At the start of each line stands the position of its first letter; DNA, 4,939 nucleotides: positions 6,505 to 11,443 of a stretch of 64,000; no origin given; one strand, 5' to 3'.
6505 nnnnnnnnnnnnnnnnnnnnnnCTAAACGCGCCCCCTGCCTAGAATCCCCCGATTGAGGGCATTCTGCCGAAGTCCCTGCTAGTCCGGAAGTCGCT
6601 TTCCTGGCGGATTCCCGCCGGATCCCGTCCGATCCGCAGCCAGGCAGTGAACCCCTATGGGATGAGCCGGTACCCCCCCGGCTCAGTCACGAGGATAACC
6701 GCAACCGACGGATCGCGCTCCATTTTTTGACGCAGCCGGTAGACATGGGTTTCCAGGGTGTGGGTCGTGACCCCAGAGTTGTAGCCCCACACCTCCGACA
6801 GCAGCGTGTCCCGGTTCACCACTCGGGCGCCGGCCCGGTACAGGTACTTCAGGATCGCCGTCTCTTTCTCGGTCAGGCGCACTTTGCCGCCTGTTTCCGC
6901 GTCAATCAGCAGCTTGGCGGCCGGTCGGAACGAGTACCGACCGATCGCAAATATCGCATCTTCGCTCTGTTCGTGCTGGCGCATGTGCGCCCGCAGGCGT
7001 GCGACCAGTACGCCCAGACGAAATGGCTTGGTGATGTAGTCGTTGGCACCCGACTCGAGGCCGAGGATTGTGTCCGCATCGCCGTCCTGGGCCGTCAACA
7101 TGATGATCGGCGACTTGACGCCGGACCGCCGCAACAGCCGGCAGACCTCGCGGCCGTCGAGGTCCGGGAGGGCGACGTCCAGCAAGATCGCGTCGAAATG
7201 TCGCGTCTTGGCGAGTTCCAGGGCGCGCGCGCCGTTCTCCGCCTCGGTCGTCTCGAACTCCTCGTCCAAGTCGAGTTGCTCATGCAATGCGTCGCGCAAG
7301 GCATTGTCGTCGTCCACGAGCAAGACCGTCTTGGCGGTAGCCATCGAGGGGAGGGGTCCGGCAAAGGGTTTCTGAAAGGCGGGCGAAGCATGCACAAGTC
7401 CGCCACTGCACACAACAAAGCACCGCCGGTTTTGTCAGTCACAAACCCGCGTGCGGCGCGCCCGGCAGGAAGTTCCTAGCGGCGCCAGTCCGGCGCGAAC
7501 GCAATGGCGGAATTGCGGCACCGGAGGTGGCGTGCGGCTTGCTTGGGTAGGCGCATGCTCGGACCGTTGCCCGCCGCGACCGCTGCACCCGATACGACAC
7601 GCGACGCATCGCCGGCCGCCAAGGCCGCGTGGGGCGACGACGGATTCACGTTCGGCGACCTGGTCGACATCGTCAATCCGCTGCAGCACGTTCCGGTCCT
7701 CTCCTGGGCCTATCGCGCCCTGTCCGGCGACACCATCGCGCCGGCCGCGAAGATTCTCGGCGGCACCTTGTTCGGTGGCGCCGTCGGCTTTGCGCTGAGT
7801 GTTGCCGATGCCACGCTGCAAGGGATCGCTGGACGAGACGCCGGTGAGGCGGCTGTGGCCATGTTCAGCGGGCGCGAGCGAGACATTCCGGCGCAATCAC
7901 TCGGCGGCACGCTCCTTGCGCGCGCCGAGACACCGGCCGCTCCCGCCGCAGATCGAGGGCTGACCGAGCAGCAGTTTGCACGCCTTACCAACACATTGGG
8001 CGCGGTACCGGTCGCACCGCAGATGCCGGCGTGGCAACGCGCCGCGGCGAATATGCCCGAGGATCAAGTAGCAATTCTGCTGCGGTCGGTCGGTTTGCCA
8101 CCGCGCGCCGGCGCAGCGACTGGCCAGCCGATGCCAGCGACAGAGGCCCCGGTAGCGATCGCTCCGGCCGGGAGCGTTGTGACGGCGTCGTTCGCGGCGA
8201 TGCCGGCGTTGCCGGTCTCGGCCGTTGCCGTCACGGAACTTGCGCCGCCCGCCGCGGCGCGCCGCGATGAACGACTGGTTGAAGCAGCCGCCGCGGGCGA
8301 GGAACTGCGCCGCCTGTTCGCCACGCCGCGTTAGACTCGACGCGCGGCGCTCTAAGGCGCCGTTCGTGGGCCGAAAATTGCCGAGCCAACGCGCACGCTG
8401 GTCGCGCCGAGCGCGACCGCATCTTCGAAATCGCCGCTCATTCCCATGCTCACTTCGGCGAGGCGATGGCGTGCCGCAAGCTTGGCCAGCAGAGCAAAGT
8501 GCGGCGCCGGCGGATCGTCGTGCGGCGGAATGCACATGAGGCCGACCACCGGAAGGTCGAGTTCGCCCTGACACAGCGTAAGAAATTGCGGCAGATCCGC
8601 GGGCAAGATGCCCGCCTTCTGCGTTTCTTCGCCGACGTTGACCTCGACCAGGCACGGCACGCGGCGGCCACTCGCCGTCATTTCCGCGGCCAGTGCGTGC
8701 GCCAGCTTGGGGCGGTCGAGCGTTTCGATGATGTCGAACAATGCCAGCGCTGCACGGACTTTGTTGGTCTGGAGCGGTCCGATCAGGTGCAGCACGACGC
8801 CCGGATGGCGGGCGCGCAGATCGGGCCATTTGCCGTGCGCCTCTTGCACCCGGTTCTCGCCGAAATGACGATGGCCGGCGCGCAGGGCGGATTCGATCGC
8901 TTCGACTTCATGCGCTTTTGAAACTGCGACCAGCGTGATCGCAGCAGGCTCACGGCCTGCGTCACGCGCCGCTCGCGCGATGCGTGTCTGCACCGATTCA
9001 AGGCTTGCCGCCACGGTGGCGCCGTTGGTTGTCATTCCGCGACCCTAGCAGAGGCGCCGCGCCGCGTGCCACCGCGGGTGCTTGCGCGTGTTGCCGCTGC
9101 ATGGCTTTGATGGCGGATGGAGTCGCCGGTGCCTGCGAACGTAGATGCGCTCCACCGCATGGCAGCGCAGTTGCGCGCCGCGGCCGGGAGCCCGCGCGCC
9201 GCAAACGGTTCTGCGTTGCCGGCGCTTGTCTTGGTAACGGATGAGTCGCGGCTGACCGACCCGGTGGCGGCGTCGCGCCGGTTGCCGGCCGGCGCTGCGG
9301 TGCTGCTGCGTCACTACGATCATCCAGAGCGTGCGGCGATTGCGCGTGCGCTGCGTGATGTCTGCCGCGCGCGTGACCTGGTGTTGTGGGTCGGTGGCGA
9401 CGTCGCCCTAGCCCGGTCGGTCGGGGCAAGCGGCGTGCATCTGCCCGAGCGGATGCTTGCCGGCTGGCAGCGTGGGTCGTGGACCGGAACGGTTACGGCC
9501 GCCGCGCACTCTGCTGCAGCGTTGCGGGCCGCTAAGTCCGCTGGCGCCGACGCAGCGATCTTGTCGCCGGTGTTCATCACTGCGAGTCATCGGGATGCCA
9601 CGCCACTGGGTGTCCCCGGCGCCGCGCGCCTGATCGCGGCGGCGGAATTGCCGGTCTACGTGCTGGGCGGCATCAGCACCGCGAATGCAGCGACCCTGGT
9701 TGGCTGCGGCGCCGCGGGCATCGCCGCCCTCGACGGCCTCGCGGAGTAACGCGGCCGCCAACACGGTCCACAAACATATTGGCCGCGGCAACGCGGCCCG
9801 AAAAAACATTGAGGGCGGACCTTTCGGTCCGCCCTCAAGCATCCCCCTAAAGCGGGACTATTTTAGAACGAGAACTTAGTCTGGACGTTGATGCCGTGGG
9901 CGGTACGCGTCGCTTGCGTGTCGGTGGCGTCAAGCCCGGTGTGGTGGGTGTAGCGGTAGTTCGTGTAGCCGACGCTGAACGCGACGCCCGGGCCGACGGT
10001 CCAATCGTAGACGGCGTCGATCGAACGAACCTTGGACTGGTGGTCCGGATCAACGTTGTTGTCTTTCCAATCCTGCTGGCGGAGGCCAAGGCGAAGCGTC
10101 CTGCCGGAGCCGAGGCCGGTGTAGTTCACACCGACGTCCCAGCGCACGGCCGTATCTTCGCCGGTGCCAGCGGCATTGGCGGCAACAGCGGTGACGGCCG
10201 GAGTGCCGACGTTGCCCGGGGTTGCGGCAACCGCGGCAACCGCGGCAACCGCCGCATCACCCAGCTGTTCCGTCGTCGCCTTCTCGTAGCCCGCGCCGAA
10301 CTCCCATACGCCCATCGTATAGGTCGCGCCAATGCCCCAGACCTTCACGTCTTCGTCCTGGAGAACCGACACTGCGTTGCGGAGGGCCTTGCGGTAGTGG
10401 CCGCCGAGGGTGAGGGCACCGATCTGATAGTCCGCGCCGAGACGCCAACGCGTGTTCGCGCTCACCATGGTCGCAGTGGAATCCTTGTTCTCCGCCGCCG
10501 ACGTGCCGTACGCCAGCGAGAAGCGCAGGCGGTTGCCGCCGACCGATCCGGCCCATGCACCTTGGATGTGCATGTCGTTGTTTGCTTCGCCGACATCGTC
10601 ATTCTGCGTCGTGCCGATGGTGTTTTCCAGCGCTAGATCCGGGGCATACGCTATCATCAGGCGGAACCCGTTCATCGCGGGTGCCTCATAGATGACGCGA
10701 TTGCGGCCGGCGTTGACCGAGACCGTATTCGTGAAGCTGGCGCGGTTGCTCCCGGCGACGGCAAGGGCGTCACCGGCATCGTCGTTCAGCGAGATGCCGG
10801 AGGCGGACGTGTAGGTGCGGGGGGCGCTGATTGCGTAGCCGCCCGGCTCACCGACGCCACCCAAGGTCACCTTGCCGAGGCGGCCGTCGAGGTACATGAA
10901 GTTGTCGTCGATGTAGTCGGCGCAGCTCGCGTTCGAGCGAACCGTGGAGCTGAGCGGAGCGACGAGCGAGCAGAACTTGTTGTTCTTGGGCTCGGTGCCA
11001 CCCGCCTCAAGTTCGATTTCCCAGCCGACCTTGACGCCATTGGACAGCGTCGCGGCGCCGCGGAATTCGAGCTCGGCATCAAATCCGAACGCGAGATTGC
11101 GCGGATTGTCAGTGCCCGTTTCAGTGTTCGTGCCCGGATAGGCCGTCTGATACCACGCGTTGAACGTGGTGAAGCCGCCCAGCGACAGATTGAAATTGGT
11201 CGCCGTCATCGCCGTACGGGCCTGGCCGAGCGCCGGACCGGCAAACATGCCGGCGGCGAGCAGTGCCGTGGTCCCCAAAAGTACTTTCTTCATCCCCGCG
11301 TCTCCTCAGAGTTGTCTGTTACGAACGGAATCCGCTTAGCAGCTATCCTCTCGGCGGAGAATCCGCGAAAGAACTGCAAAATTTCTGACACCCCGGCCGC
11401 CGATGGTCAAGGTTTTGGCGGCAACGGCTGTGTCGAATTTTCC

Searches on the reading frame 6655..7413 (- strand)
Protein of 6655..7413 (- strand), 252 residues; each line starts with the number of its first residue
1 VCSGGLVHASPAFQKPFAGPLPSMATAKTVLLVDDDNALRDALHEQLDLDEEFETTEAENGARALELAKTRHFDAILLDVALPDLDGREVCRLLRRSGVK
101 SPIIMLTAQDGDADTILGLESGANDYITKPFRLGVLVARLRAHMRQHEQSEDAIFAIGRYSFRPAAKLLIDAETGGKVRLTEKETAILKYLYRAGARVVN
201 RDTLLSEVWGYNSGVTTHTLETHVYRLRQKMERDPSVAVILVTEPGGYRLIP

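Call 15: search_protein_families(library=pfam, max_evalue=0.000001, proteins=[window:6655-7413:-])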
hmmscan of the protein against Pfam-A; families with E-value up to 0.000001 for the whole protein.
window:6655-7413:- (252 aa): 2 families
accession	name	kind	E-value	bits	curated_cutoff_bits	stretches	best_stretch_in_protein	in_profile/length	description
PF00072.30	Response_reg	-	8e-30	103.7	30.2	1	30-140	1-110/111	Response regulator receiver domain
PF00486.34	Trans_reg_C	-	1.9e-21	76.3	26.2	1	176-250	2-77/77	Transcriptional regulatory protein, C terminal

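Call 66: search_protein_families(library=ncbifam, max_evalue=1e-10, proteins=[window:6655-7413:-])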
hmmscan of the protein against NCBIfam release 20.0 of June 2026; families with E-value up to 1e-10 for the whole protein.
window:6655-7413:- (252 aa): 65 families (the best 25 are shown)
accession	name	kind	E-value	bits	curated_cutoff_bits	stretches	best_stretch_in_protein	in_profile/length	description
NF040689.1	MtrAB_MtrA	equivalog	4.5e-51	173.3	300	1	30-249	1-217/219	MtrAB system response regulator MtrA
NF040534.1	resp_reg_YycF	equivalog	2.7e-44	151.2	340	1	28-246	1-222/231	response regulator YycF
TIGR02154.1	PhoB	equivalog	1.1e-43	149.2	296.2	1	27-250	2-225/226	phosphate regulon transcriptional regulator PhoB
NF041733.1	resp_reg_CseB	equivalog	3.1e-41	141.2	350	1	29-234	2-214/228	two-component system response regulator CseB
TIGR01387.1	cztR_silR_copR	subfamily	5e-41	140.7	279.2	1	30-248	1-216/218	heavy metal response regulator transcription factor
NF008296.0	PRK11083.1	equivalog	6.2e-39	133.7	273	1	27-232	3-206/228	two-component system response regulator CreB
NF045944.1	ResRegRpaBCyano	equivalog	8.3e-39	133.3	330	1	31-247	1-224/229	response regulator transcription factor RpaB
NF041734.1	resp_reg_RppA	equivalog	2.2e-38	131.9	250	1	30-250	3-227/229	two-component system response regulator RppA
NF053854.1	RespRegPhoBBctds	equivalog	1.4e-37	129.3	270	1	30-234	1-210/225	two-component system response regulator PhoB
NF007005.1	PRK09468.1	equivalog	1.5e-37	129.3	331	1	27-249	3-230/237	osmolarity response regulator transcription factor OmpR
NF007928.2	PRK10643.1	equivalog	4e-37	127.9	330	1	30-234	3-204/216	two-component system response regulator PmrA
NF007820.0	PRK10529.1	equivalog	1.9e-35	122.3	325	1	29-252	3-225/225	two-component system response regulator KdpE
NF033117.2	vanR_ACDEGLN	exception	1.2e-34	119.8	350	1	30-236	1-210/226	VanR-ABDEGLN family response regulator transcription factor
NF012023.0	PRK15479.1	equivalog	1.9e-33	115.9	337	1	30-234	3-203/224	transcriptional regulator TctD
NF008567.0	PRK11517.1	equivalog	8.1e-33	113.7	353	1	30-250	3-218/223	response regulator transcription factor HprR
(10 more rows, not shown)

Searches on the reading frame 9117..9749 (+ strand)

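Call 15: search_protein_families(library=pfam, max_evalue=0.000001, proteins=[window:9117-9749:+])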
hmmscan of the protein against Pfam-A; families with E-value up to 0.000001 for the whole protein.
window:9117-9749:+ (210 aa): 1 family
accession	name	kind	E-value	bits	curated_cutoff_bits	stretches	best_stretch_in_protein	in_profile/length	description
PF02581.23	TMP-TENI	-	1.1e-27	97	27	1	37-206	1-178/180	Thiamine monophosphate synthase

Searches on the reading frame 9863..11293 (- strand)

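Call 15: search_protein_families(library=pfam, max_evalue=0.000001, proteins=[window:9863-11293:-])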
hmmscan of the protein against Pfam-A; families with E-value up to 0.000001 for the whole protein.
window:9863-11293:- (476 aa): 1 family
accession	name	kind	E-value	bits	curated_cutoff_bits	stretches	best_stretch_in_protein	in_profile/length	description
PF13609.12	Porin_4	-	5.1e-28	99.2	27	1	10-347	1-279/310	Gram-negative porin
